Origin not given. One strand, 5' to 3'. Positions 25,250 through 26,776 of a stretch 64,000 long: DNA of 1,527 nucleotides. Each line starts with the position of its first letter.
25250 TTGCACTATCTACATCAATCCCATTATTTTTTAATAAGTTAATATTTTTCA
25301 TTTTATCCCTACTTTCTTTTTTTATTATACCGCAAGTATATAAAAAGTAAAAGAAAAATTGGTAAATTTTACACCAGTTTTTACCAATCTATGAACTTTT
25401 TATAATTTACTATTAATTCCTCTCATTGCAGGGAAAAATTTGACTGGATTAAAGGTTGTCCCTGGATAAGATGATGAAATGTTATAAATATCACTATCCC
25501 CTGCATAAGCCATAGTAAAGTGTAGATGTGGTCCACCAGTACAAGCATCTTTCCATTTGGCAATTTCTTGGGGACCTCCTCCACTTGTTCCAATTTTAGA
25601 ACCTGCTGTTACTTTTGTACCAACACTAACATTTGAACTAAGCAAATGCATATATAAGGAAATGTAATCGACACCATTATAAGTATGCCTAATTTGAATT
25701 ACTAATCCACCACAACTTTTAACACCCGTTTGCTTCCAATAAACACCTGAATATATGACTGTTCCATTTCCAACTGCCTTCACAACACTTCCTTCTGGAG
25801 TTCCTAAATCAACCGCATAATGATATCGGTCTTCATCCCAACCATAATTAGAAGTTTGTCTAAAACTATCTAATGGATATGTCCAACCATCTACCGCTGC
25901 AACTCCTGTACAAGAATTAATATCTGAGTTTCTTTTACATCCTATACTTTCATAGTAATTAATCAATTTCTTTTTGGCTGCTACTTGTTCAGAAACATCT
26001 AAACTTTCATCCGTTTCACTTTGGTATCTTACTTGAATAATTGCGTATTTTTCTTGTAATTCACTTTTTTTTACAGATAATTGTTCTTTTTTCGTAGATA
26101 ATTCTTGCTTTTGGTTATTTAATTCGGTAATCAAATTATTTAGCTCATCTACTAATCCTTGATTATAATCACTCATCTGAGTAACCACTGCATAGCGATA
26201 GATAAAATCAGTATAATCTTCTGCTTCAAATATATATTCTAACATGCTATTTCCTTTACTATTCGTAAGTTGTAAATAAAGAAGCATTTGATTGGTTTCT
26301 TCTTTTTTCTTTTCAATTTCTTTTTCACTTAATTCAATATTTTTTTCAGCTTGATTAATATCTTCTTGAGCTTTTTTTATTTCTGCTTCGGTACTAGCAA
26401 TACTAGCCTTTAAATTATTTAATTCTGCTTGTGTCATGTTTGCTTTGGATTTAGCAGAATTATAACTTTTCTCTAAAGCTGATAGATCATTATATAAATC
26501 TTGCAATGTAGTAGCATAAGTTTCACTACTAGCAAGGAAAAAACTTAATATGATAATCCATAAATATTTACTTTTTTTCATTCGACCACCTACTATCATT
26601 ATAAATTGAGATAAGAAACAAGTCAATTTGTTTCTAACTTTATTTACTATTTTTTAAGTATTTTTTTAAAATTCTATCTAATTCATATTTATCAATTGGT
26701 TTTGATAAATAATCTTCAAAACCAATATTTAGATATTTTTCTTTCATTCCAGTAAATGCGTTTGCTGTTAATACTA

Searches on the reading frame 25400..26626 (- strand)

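Call 81: search_protein_families(library=pfam, proteins=[window:25400-26626:-], max_evalue=0.001)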
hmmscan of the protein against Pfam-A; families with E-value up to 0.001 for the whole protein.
window:25400-26626:- (408 aa): 3 families
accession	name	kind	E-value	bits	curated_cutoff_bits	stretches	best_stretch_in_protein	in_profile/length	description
PF01551.29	Peptidase_M23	-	1.1e-16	61.3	28.7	1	268-376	2-91/96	Peptidase family M23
PF24568.1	CC_PcsB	-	1.1e-07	32.1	27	1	98-164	2-67/75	Peptidoglycan hydrolase PcsB, coiled-coil domain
PF10174.14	Cast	-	0.00029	19.7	29.1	1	35-197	547-692/766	RIM-binding protein of the cytomatrix active zone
